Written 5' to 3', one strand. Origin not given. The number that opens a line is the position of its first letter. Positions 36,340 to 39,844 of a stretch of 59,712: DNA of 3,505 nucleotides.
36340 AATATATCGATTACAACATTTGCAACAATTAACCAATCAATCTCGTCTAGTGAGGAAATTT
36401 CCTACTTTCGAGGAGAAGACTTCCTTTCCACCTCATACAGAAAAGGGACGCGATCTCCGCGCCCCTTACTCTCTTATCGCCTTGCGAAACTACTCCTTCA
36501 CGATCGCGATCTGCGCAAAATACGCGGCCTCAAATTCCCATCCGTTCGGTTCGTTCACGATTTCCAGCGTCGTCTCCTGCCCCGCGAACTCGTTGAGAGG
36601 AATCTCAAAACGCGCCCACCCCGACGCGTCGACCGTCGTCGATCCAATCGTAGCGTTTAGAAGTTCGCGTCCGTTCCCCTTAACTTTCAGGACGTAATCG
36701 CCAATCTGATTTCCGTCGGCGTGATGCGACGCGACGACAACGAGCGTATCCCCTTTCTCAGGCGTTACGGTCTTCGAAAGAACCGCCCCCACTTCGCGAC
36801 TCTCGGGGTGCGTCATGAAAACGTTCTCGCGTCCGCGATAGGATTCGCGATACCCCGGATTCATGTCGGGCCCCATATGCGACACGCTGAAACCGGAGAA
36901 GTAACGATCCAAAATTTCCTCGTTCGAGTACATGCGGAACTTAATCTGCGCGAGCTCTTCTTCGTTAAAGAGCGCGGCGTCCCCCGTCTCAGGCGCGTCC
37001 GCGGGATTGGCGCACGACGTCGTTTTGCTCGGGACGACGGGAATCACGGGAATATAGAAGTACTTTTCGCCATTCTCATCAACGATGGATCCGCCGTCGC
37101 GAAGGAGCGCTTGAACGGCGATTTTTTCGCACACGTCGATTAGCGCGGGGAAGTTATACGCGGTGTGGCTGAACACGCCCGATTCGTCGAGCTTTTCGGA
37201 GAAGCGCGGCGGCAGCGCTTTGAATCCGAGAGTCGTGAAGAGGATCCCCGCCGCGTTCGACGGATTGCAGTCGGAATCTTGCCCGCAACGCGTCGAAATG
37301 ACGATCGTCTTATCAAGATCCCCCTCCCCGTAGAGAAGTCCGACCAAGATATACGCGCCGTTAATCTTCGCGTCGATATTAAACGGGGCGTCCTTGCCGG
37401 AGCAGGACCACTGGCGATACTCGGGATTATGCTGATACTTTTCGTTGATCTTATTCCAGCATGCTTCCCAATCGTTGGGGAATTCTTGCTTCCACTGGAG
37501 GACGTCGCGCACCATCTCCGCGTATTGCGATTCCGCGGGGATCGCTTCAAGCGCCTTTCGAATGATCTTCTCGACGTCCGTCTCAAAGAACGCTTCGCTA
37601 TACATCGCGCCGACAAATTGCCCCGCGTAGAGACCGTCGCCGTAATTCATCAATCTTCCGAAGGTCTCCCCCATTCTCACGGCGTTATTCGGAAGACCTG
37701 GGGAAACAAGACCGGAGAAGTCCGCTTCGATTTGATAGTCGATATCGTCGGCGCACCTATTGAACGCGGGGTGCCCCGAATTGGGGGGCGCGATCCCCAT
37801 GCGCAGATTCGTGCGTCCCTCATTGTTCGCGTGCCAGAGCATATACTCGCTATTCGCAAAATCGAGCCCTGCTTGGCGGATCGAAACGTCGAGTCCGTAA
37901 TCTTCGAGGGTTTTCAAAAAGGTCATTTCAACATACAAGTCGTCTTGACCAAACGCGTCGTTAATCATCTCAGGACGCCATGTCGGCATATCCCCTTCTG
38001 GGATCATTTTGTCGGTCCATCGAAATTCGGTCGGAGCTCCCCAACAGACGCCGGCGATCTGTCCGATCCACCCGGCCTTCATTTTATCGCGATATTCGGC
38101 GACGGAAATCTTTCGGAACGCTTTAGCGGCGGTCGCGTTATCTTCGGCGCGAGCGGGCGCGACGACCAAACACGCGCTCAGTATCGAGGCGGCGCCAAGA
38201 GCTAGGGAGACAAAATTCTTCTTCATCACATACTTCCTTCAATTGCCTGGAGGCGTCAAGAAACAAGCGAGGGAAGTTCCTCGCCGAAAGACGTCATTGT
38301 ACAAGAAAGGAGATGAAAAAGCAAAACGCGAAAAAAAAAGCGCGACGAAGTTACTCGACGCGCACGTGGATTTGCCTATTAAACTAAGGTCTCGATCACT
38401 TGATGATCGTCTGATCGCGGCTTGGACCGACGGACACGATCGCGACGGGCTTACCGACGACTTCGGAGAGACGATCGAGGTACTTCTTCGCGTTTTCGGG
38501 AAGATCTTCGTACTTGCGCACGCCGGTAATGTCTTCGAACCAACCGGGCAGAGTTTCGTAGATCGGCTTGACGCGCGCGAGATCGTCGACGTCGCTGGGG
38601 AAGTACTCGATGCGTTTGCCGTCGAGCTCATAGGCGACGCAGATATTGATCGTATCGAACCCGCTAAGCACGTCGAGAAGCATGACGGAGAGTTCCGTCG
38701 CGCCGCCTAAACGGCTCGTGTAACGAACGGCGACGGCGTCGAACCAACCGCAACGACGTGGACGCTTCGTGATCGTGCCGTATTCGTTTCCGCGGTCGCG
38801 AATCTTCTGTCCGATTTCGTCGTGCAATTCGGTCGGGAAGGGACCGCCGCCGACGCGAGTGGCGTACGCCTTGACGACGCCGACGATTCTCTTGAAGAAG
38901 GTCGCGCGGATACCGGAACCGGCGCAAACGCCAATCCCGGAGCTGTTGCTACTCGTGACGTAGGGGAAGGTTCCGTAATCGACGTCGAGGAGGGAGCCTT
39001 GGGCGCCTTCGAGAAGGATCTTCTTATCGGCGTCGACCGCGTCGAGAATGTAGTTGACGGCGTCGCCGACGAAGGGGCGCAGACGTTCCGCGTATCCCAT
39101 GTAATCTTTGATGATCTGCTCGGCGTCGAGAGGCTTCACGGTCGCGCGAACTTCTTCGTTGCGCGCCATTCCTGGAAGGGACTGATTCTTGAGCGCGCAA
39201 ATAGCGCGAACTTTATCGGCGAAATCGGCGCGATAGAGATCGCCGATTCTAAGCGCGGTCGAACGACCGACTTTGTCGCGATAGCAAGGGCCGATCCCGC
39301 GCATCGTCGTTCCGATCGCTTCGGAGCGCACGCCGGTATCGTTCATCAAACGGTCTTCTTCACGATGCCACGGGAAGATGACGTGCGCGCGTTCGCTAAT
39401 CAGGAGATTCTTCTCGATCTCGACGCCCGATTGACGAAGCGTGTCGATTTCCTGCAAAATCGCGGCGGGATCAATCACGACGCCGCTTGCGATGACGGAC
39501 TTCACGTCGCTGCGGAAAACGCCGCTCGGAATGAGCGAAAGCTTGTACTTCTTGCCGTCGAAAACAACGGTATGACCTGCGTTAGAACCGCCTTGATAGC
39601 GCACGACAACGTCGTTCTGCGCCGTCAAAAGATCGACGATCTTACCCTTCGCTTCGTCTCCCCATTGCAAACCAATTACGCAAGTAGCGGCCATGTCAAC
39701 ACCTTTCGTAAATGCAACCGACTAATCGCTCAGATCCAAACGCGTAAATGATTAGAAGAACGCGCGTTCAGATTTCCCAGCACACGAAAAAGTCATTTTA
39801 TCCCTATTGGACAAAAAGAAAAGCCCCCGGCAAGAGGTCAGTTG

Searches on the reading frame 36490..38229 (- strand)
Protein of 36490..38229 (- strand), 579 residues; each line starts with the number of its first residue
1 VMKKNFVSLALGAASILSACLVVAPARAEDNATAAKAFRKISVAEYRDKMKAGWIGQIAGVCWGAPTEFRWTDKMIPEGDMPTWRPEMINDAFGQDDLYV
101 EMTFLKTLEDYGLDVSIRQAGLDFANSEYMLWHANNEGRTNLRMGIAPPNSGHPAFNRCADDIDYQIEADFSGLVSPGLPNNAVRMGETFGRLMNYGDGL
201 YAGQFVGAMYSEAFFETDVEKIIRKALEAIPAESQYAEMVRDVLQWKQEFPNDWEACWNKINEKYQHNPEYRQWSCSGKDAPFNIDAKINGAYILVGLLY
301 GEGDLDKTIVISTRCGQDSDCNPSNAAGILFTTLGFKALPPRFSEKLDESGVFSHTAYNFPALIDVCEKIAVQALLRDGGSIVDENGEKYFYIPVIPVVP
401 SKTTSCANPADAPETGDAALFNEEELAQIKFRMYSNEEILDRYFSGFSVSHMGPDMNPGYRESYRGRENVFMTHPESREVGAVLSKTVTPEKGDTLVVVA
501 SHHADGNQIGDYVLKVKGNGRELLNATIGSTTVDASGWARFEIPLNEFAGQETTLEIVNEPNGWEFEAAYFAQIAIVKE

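Call 15: search_protein_families(library=pfam, proteins=[window:36490-38229:-], max_evalue=0.00001)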
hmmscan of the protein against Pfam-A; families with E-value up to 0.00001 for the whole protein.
window:36490-38229:- (579 aa): 1 family
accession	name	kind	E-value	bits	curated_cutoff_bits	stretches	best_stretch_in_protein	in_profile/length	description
PF03747.19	ADP_ribosyl_GH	-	1.3e-26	94.3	26.2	1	53-342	2-287/287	ADP-ribosylglycohydrolase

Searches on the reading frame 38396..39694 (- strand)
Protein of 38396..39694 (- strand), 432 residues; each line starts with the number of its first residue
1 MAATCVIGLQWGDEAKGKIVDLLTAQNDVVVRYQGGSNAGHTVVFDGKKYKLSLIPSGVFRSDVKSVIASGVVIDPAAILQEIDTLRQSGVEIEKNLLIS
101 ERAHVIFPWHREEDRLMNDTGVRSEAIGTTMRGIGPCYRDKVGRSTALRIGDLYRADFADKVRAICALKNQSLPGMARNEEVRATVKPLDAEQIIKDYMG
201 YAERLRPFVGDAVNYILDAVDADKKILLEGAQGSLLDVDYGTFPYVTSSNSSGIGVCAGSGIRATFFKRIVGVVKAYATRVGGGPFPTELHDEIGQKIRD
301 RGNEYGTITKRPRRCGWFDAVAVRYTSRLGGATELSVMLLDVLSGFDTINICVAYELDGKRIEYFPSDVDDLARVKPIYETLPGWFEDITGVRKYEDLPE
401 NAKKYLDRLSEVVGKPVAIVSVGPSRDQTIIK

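Call 15: search_protein_families(library=pfam, proteins=[window:38396-39694:-], max_evalue=0.00001)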
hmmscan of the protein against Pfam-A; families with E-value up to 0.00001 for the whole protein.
window:38396-39694:- (432 aa): 1 family
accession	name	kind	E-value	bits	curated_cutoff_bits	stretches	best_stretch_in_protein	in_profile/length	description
PF00709.27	Adenylsucc_synt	-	3.2e-172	573.4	27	1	6-430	2-416/416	Adenylosuccinate synthetase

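Call 37: find_homologous_proteins(query=window:38396-39694:-, max_evalue=1e-100)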
Query window:38396-39694:- (432 aa): 7925 proteins with E <= 1e-100 among 8000 candidates; the best 120 are listed.
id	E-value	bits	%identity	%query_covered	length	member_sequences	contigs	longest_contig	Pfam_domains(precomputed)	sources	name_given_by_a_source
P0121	1.0e-287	972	100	100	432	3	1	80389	PF00709.28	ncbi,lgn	-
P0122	6.7e-284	959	98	100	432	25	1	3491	PF00709.28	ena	-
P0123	7.0e-284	959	98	100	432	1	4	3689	PF00709.28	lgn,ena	-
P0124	7.0e-284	959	98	100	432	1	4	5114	PF00709.28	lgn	-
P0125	1.0e-283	958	98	100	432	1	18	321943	PF00709.28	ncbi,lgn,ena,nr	ncbi:MAG: adenylosuccinate synthase [Planctomycetia bacterium]|nr:adenylosuccinate synthase [Plancto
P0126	2.1e-283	957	97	100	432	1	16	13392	PF00709.28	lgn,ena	-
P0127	2.3e-283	957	98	100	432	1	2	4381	PF00709.28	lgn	-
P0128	3.2e-283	957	98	100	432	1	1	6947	PF00709.28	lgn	-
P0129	3.9e-283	957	97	100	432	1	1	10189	PF00709.28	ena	-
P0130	4.6e-283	956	97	100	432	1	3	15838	PF00709.28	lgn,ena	-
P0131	5.6e-283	956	97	100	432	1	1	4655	PF00709.28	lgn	-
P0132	6.7e-283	956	97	100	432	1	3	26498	PF00709.28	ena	-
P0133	7.2e-283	956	98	100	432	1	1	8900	PF00709.28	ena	-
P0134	9.5e-283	955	97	100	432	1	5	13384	PF00709.28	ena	-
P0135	1.2e-282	955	97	100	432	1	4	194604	PF00709.28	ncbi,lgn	-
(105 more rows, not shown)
